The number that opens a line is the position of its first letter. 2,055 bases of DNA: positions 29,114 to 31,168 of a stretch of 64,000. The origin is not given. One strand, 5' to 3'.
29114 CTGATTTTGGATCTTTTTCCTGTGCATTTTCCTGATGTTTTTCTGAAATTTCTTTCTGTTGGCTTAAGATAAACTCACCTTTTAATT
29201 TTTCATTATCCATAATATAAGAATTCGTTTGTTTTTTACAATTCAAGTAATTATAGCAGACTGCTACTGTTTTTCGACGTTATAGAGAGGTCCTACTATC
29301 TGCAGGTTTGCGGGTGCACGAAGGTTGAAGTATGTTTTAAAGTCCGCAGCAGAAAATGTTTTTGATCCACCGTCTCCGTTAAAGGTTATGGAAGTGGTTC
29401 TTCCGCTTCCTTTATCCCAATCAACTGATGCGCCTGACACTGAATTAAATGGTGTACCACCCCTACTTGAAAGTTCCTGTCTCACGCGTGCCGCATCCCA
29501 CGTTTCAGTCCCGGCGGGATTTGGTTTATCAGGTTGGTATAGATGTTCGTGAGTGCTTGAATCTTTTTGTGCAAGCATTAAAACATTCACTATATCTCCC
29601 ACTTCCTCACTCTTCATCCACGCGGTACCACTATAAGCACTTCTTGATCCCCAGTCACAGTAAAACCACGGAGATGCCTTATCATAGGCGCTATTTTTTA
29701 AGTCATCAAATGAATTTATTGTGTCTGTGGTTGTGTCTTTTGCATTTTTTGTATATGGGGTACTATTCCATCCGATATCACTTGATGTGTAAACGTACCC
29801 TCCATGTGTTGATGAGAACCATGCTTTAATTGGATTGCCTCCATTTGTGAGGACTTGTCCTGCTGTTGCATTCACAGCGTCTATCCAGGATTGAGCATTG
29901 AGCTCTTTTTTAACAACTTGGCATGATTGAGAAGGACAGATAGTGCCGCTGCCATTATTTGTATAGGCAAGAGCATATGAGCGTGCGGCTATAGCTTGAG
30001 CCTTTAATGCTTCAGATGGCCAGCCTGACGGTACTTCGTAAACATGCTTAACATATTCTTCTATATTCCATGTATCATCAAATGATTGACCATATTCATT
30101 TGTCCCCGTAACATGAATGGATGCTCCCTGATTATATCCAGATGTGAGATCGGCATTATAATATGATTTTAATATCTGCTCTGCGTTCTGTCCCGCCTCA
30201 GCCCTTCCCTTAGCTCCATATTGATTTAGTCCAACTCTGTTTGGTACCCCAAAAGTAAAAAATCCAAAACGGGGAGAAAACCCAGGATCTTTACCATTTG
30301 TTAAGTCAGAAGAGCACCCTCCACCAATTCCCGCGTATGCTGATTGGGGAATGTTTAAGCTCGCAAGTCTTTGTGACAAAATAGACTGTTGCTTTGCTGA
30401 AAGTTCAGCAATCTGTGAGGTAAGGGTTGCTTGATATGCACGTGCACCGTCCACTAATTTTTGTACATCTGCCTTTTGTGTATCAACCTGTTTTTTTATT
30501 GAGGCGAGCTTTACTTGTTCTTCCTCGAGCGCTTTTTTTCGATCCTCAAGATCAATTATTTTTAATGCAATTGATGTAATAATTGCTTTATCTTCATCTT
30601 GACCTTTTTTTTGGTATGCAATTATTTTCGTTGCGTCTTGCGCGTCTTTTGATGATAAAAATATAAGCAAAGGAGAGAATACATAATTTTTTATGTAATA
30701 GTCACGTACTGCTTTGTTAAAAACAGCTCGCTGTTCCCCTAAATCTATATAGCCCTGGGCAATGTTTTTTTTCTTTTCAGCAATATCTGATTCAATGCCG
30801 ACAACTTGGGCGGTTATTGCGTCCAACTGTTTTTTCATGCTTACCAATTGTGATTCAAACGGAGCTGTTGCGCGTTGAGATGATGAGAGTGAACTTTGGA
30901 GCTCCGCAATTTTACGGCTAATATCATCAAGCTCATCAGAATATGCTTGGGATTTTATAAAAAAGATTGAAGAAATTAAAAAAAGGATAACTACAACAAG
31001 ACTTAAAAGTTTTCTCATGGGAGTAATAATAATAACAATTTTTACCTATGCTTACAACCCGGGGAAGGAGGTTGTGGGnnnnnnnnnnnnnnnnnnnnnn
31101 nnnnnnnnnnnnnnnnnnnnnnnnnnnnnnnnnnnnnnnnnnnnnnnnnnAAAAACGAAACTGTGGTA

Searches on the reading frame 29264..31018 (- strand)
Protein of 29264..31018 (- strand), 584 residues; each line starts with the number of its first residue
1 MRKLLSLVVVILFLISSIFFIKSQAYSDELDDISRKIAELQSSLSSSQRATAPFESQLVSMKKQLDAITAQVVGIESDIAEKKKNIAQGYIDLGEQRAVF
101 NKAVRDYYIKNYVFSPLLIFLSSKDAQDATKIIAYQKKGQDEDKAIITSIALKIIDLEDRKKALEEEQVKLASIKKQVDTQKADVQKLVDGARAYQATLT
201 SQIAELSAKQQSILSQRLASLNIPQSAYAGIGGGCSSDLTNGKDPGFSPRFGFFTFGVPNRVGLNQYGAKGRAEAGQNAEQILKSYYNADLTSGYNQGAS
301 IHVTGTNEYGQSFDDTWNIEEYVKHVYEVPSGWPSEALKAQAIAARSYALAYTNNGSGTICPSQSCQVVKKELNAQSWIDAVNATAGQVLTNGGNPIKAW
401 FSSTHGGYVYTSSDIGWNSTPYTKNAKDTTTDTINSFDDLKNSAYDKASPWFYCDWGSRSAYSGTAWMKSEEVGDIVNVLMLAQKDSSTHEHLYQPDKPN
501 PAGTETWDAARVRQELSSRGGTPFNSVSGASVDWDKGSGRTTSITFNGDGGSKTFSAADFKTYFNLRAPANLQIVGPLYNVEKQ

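Call 104: search_protein_families(library=pfam, proteins=[window:29264-31018:-], max_evalue=0.00001)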
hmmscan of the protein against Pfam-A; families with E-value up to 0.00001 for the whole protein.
window:29264-31018:- (584 aa): 1 family
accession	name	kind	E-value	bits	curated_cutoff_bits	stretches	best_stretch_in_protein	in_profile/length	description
PF08486.15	SpoIID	-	3.3e-16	60.1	23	1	317-391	11-96/97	Stage II sporulation protein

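Call 106: search_protein_families(library=ncbifam, proteins=[window:29264-31018:-], max_evalue=0.001)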
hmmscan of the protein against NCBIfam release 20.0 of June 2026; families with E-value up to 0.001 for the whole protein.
window:29264-31018:- (584 aa): 5 families
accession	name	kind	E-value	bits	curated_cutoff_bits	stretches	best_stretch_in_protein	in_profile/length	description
TIGR02669.1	SpoIID_LytB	domain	2e-35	123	83.3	2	318-452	7-147/270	SpoIID/LytB domain-containing protein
TIGR02870.1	spore_II_D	equivalog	8.9e-19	67.8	234.75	2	318-438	73-217/338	stage II sporulation protein D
NF006543.0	PRK09039.1-2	equivalog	9.9e-05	22.3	305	0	8-85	33-111/350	peptidoglycan -binding protein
TIGR02169.1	SMC_prok_A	equivalog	0.00013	19.9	729.4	1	24-217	734-933/1165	chromosome segregation protein SMC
NF006542.0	PRK09039.1-1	equivalog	0.00062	18.8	388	0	5-88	30-113/627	peptidoglycan -binding protein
